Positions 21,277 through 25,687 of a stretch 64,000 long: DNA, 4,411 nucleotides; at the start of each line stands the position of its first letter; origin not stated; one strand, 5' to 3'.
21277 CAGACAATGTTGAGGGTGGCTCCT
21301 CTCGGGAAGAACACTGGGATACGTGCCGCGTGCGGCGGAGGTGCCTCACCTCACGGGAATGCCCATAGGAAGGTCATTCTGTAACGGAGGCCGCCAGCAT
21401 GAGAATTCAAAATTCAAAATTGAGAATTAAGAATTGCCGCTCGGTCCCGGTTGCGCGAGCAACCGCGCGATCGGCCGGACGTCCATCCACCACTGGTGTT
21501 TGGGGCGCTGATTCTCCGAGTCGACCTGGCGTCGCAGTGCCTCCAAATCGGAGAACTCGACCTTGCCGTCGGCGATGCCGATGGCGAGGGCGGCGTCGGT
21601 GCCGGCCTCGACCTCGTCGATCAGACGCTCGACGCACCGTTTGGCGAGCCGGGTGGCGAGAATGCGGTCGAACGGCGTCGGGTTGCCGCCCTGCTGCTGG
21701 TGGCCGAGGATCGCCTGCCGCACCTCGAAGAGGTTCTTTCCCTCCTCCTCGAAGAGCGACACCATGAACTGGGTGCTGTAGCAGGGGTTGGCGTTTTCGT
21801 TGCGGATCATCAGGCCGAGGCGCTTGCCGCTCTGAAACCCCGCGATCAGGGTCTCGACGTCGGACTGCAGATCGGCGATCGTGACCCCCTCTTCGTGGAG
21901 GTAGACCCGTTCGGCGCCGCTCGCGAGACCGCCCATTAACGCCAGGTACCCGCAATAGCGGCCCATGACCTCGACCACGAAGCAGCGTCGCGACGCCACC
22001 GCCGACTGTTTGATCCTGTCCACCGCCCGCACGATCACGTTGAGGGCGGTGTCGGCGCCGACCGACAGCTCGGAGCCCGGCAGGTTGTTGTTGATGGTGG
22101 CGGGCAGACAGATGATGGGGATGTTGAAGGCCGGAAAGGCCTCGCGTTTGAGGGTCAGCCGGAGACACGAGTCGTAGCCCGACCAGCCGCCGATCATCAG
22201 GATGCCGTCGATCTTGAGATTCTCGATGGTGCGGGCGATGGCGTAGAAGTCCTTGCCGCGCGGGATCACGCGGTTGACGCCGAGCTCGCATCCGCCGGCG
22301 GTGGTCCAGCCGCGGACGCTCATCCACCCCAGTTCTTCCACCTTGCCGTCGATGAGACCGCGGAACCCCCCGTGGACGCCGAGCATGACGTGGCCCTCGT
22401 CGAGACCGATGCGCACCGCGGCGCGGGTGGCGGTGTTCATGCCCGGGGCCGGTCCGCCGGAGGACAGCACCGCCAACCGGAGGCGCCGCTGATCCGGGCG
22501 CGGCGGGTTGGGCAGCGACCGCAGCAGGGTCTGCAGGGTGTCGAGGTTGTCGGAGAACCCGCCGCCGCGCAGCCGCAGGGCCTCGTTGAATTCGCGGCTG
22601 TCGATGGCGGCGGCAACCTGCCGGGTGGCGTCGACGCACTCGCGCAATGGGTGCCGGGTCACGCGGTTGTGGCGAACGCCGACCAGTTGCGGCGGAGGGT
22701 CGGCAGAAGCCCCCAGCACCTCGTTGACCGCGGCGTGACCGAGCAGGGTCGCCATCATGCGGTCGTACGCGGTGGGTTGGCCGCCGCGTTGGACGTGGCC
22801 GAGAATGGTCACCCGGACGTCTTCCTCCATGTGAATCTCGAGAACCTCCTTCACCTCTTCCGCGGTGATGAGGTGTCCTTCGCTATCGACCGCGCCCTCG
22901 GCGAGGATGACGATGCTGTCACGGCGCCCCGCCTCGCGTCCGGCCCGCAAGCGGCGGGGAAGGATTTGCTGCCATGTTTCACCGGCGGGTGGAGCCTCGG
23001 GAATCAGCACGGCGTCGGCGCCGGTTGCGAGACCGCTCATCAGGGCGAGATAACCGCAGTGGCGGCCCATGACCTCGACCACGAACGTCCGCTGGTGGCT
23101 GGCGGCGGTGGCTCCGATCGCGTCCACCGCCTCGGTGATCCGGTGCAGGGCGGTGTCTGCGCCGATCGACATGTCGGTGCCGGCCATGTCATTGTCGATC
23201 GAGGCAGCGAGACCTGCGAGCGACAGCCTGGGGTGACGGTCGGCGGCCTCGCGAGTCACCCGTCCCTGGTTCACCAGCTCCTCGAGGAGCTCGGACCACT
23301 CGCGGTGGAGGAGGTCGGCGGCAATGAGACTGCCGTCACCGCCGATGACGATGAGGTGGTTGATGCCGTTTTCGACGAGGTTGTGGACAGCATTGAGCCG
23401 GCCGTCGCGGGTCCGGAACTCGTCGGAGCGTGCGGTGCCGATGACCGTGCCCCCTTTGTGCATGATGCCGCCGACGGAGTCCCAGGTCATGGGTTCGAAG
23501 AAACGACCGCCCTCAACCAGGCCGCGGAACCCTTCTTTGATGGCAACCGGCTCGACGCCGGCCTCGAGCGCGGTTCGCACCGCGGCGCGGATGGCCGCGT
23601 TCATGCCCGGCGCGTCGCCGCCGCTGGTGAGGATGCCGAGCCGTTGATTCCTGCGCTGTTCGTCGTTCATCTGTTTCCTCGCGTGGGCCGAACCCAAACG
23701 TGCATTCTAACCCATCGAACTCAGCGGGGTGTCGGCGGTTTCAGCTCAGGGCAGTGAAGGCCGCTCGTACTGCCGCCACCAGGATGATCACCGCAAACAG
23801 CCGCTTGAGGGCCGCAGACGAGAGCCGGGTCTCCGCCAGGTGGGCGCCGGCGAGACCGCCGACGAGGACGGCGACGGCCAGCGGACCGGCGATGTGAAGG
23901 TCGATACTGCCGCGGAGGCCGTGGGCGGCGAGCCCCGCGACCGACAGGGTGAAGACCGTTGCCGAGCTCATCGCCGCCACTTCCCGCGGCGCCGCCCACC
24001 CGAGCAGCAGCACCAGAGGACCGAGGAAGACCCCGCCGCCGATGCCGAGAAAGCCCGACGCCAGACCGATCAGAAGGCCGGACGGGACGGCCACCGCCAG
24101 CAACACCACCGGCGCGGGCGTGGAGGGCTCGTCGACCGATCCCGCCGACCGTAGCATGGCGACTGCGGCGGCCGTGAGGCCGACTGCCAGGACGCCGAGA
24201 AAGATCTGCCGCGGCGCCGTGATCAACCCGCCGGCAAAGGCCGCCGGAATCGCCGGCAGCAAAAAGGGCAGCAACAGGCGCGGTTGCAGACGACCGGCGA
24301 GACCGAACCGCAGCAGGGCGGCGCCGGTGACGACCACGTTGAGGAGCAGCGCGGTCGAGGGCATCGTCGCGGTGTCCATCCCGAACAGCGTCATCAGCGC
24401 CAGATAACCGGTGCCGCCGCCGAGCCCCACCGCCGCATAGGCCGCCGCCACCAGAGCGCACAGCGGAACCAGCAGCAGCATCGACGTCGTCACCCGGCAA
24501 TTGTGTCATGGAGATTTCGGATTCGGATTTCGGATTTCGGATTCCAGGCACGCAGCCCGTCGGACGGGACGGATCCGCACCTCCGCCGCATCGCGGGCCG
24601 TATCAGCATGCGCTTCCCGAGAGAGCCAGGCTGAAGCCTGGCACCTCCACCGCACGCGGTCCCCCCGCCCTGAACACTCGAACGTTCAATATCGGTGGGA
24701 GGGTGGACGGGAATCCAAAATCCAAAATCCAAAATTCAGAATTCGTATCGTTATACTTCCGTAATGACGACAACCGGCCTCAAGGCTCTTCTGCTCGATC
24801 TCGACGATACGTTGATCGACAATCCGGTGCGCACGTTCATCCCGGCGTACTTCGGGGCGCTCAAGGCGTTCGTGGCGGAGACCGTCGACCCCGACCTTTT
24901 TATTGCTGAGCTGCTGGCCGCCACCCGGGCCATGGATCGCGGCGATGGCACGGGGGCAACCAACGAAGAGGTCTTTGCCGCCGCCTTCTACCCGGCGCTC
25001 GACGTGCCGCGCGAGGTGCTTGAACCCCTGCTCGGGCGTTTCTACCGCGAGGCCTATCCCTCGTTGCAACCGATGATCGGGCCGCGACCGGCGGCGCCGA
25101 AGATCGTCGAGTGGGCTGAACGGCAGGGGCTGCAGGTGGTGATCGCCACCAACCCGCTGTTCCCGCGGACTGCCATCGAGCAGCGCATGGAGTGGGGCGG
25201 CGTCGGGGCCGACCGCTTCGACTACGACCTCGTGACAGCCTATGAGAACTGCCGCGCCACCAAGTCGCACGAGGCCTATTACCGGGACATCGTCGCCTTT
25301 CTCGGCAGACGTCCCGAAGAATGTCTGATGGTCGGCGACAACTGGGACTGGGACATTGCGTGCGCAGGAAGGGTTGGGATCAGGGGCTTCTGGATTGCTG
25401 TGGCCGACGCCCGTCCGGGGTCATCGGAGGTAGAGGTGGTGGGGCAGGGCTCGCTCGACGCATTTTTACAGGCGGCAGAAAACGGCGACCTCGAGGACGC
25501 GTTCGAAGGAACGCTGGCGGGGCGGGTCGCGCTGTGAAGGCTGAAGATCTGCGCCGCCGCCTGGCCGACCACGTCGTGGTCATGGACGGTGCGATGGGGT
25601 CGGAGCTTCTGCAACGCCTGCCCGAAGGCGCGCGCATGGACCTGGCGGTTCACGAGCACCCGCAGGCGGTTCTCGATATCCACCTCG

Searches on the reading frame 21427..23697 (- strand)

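Call 67: search_protein_families(library=pfam, proteins=[window:21427-23697:-], max_evalue=0.00001)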
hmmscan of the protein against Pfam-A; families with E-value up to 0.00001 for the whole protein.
window:21427-23697:- (756 aa): 1 family
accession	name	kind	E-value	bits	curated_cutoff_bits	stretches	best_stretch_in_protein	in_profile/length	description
PF00365.25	PFK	-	1.7e-190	631.6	30.9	2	19-325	1-275/277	Phosphofructokinase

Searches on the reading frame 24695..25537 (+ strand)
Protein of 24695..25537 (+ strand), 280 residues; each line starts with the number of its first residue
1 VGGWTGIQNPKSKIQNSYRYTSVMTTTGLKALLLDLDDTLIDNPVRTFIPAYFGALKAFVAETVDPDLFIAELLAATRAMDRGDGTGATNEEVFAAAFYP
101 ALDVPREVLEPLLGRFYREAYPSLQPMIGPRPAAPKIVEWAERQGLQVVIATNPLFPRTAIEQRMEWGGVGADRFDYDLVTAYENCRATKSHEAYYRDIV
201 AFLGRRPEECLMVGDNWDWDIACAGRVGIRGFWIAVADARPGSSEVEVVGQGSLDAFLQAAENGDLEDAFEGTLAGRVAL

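Call 69: search_protein_families(library=pfam, proteins=[window:24695-25537:+], max_evalue=0.00001)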
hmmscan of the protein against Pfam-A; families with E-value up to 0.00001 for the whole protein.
window:24695-25537:+ (280 aa): 3 families
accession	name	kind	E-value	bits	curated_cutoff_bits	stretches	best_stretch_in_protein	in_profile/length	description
PF00702.32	Hydrolase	-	2e-11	45.1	26.4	1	30-228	2-191/191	haloacid dehalogenase-like hydrolase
PF13242.12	Hydrolase_like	-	9.5e-08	32.3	22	1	190-235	4-49/75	HAD-hyrolase-like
PF13419.12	HAD_2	-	2e-06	28.5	23.8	0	105-233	60-177/178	Haloacid dehalogenase-like hydrolase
